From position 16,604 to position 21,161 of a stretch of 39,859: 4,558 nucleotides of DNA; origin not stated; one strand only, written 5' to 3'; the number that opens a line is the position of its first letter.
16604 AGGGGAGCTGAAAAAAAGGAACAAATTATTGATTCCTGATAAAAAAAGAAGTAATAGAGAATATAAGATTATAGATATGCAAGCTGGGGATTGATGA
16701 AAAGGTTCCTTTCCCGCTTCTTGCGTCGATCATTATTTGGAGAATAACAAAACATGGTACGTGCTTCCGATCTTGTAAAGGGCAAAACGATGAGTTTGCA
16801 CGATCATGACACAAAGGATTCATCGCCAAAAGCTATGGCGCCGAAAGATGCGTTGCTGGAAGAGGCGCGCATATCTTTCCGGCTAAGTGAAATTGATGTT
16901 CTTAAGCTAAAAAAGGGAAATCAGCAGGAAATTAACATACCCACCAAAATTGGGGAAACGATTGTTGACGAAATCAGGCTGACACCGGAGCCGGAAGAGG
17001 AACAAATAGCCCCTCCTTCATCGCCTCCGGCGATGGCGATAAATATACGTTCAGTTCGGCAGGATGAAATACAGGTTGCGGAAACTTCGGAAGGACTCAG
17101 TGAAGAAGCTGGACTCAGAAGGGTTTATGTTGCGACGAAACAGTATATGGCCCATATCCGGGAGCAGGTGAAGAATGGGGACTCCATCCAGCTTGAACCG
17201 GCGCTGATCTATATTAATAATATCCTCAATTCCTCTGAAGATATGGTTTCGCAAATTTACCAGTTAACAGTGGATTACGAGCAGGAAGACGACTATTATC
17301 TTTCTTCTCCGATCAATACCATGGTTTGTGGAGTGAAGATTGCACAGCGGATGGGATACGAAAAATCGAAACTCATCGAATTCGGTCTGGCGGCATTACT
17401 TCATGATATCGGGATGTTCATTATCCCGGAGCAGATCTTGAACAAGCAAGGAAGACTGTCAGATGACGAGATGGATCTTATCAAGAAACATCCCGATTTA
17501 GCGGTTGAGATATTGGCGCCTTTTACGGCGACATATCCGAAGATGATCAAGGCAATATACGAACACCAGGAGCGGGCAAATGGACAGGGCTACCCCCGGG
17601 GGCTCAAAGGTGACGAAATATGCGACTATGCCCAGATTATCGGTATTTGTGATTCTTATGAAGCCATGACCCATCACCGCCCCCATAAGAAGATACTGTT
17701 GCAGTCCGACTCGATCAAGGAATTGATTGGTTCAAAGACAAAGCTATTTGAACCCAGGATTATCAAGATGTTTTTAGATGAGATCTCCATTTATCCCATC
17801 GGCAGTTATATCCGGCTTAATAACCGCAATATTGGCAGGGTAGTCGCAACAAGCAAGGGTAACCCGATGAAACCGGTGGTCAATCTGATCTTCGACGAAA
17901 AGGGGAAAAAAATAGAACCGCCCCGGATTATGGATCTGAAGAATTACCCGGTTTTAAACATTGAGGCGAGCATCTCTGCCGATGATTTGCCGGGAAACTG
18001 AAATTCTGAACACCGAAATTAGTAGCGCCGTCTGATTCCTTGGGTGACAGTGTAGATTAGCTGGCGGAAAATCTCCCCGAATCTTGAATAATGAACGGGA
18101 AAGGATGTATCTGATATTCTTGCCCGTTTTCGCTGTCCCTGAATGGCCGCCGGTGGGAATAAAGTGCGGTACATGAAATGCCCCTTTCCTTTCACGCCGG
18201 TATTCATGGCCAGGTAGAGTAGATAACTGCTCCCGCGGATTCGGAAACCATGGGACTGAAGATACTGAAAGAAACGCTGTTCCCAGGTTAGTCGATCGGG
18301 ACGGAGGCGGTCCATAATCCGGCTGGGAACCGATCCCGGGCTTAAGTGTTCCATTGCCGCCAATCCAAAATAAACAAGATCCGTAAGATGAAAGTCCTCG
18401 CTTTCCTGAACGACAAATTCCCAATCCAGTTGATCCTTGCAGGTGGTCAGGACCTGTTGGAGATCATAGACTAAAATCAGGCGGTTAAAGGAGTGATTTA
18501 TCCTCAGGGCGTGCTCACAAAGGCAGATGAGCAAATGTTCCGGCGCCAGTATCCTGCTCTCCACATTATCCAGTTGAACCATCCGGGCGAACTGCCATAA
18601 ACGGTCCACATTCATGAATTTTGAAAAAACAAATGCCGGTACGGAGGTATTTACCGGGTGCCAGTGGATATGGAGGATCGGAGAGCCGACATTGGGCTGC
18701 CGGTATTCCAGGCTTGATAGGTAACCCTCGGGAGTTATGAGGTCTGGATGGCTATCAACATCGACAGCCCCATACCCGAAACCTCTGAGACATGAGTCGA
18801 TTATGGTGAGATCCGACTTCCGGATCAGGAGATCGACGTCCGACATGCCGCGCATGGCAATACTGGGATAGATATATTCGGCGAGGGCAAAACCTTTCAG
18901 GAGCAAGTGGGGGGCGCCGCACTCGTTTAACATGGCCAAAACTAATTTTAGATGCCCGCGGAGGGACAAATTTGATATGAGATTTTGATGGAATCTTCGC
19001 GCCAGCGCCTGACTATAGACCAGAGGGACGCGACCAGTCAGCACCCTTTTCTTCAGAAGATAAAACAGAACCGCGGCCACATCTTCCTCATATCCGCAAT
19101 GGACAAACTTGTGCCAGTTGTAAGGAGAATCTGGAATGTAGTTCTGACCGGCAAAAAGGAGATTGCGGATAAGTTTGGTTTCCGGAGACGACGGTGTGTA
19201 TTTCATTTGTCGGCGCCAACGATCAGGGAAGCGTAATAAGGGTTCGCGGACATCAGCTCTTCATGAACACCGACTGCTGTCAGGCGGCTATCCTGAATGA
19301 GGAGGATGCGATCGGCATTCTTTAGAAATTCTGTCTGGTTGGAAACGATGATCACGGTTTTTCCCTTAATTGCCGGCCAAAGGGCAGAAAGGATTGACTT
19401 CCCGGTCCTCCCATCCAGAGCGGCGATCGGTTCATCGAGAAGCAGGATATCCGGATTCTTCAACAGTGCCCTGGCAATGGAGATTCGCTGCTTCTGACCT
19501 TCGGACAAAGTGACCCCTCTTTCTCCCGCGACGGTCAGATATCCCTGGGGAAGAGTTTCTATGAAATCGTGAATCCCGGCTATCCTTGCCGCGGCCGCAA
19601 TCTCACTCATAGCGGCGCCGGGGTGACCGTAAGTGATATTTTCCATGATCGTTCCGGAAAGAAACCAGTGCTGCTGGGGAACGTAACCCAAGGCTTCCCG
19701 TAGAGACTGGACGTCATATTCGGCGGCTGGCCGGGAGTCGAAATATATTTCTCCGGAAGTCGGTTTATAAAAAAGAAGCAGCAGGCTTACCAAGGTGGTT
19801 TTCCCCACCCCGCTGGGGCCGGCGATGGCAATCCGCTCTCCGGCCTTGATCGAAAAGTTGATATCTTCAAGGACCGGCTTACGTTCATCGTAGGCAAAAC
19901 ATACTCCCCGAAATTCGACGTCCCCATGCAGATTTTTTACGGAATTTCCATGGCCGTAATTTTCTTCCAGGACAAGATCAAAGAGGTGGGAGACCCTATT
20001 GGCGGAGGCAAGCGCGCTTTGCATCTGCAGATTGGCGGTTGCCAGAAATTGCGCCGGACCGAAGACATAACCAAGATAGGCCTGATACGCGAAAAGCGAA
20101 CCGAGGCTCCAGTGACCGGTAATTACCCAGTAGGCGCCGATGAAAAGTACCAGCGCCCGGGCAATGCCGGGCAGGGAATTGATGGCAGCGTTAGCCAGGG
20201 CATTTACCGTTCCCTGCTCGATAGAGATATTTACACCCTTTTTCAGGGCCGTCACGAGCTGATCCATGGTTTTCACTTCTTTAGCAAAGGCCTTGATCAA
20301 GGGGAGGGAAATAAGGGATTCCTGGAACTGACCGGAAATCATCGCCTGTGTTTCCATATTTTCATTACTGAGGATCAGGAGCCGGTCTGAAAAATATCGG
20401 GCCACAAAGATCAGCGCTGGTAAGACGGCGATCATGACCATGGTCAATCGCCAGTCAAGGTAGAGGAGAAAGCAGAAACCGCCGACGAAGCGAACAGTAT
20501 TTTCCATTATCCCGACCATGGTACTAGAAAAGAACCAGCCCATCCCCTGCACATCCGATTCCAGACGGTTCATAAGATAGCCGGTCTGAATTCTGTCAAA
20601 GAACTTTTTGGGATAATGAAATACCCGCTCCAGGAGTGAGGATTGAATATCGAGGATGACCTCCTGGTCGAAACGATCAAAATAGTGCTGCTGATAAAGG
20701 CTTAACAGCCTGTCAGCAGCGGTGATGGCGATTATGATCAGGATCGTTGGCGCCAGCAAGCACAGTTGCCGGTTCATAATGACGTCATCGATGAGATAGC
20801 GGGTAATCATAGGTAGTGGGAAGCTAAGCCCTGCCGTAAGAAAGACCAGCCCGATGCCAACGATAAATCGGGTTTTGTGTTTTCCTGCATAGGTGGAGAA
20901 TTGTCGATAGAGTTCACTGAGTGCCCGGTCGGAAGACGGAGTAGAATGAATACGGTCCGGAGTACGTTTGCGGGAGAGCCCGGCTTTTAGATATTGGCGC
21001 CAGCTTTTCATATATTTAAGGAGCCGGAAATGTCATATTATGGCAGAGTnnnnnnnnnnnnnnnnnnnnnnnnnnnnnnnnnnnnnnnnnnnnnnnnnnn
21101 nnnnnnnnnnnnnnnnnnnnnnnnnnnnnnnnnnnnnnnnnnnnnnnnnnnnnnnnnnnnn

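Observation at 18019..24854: Compact RiPP-type cassette: PqqD + two rSAM/SPASM enzymes + Cys-repeat peptide + HprK-like protein + ABC exporter + nucleotidyltransferase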

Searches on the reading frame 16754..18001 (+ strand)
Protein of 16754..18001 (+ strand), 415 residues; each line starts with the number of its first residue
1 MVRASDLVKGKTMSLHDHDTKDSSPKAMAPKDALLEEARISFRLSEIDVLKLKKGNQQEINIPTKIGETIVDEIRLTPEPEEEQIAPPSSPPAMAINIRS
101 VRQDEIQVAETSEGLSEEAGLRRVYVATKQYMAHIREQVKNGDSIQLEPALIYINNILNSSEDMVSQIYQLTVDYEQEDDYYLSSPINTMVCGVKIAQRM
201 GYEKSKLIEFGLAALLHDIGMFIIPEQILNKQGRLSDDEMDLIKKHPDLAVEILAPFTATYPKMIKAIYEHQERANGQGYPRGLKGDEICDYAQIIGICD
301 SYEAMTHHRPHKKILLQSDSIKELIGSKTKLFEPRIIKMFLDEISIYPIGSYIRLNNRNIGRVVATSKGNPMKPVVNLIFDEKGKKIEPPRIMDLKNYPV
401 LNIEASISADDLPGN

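Call 26: search_protein_families(library=ncbifam, proteins=[window:16754-18001:+], max_evalue=0.01)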
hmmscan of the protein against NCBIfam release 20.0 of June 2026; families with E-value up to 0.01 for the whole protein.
window:16754-18001:+ (415 aa): 2 families
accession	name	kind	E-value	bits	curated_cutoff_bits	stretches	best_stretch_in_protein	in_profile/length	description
NF053512.1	nitric_RR_NosR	exception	1.2e-21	77.2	400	1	194-344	204-354/422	response regulator c-di-GMP phosphodiesterase, NosR family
TIGR00277.1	HDIG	domain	0.0019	18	27.6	1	198-273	21-83/84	HDIG domain-containing metalloprotein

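Call 27: search_protein_families(library=pfam, proteins=[window:16754-18001:+], max_evalue=0.01)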
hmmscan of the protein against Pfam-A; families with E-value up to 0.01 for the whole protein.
window:16754-18001:+ (415 aa): 2 families
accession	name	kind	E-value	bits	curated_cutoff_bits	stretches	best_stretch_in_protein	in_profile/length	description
PF13487.12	HD_5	-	3.8e-27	95.5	27.2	1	194-332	26-166/170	HD domain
PF01966.28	HD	-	7.8e-14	52.4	22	1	187-305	6-116/116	HD domain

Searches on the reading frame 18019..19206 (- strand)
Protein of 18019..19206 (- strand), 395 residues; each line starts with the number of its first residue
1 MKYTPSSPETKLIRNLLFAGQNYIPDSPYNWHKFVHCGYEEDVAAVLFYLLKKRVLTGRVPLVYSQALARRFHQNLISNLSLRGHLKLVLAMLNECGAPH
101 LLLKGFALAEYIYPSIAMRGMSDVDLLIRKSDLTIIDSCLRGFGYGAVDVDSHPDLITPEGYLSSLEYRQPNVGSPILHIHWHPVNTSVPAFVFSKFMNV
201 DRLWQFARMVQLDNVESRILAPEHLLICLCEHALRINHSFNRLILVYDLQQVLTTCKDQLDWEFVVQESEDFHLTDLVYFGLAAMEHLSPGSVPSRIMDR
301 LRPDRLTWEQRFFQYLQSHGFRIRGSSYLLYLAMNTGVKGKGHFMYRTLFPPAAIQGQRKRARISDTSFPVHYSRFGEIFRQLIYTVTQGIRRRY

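Call 3: search_protein_families(library=ncbifam, proteins=[window:18019-19206:-], max_evalue=0.01)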
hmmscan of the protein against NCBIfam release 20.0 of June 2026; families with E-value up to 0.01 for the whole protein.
window:18019-19206:- (395 aa): 0 families

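Call 4: search_protein_families(library=pfam, proteins=[window:18019-19206:-], max_evalue=0.01)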
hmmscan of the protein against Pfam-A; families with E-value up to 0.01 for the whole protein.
window:18019-19206:- (395 aa): 1 family
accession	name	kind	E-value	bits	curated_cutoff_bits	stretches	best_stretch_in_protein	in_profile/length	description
PF14907.12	NTP_transf_5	-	1.6e-35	123.3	31.2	1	29-288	3-247/249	Uncharacterised nucleotidyltransferase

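Call 33: search_solved_structures(query=window:18019-19206:-, max_evalue=1)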
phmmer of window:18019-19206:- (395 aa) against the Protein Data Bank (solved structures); distinct sequences matched with E-value up to 1: 0.

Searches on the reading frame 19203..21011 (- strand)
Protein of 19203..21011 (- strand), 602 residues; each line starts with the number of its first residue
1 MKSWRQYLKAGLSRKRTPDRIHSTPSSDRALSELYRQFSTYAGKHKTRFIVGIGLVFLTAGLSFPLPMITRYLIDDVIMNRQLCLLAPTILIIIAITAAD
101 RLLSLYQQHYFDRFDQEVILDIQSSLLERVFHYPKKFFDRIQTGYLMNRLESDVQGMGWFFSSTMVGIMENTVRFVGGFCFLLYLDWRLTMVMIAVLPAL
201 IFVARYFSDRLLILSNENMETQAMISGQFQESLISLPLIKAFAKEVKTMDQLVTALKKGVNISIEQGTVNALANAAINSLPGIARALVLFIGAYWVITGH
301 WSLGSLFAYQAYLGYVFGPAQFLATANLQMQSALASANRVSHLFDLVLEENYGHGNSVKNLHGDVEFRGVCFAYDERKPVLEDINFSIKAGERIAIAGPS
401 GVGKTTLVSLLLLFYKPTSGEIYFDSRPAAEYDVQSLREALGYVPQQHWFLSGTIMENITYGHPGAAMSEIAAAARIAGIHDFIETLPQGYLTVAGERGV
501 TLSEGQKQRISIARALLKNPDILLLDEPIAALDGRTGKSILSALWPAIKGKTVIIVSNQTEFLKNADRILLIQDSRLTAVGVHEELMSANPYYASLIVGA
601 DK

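Call 3: search_protein_families(library=ncbifam, proteins=[window:19203-21011:-], max_evalue=0.01)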
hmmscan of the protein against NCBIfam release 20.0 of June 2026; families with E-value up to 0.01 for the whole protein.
window:19203-21011:- (602 aa): 188 families (the best 25 are shown)
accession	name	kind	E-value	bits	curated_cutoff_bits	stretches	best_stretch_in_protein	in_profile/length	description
TIGR00958.1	3a01208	subfamily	2.8e-108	363.1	874.6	1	4-597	125-711/711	antigen peptide transporter 2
TIGR02203.1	MsbA_lipidA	equivalog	1.5e-107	360.4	602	1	35-596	2-565/572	lipid A export permease/ATP-binding protein MsbA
TIGR02204.1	MsbA_rel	hypoth_equivalog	4.9e-103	345.8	780.4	1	36-596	7-571/576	ABC transporter, permease/ATP-binding protein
TIGR01846.1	type_I_sec_HlyB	subfamily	3e-92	310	725.55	1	59-596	151-688/694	type I secretion system permease/ATPase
TIGR03375.1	type_I_sec_LssB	subfamily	8.9e-90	301.9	693.1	1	92-590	194-692/696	type I secretion system permease/ATPase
TIGR03796.1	NHLM_micro_ABC1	equivalog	3.4e-89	299.9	853.3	1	45-597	154-709/710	NHLP family bacteriocin export ABC transporter peptidase/permease/ATPase subunit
TIGR01193.1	bacteriocin_ABC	subfamily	3.5e-87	293.6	523.85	1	73-597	182-706/708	peptide cleavage/export ABC transporter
NF052233.1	CphA_assoc_ABC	equivalog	6.5e-85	286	880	1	19-596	160-739/766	cyanophycin metabolism-associated ABC transporter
TIGR03797.1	NHLM_micro_ABC2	equivalog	1.5e-84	284.8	709.4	1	46-597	137-682/686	NHLP bacteriocin export ABC transporter permease/ATPase subunit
NF008381.0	PRK11176.1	equivalog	6.1e-82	275.8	867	1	33-596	11-575/582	lipid A ABC transporter ATP-binding protein/permease MsbA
NF045513.1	HepA_fam_ABC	equivalog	9.4e-78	262.1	725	1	89-588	98-597/610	heterocyst formation ABC transporter subunit HepA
NF008055.0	PRK10789.1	equivalog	1.5e-77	261.4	845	1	34-595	3-566/590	SmdA family multidrug ABC transporter permease/ATP-binding protein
NF010178.0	PRK13657.1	equivalog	4.6e-77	259.8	733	1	33-597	5-567/588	glucan ABC transporter ATP-binding protein/ permease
TIGR02857.1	CydD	equivalog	2.3e-75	254.5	435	1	51-570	7-527/529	thiol reductant ABC exporter subunit CydD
NF008364.0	PRK11160.1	equivalog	1.9e-68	231.5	630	1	118-596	91-571/575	heme ABC transporter ATP-binding protein/permease CydC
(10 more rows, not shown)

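Call 4: search_protein_families(library=pfam, proteins=[window:19203-21011:-], max_evalue=0.01)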
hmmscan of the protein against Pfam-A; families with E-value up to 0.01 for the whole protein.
window:19203-21011:- (602 aa): 7 families
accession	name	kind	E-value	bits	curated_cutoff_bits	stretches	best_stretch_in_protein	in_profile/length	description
PF00664.28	ABC_membrane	-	1.8e-40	139.8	28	1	50-319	2-273/274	ABC transporter transmembrane region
PF00005.33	ABC_tran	-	6.7e-33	114.6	25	1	381-530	1-137/137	ABC transporter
PF13748.11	ABC_membrane_3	-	0.0005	20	27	1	44-103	7-68/237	ABC transporter transmembrane region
PF13481.12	AAA_25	-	0.0023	18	27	1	387-415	29-57/195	AAA domain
PF03193.22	RsgA_GTPase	-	0.0045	17.3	30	0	372-412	88-127/174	RsgA GTPase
PF02463.25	SMC_N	-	0.0048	16.8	40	0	360-573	135-212/220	RecF/RecN/SMC N terminal domain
PF13191.12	AAA_16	-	0.0084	17.1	32.6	0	392-432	25-63/167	AAA ATPase domain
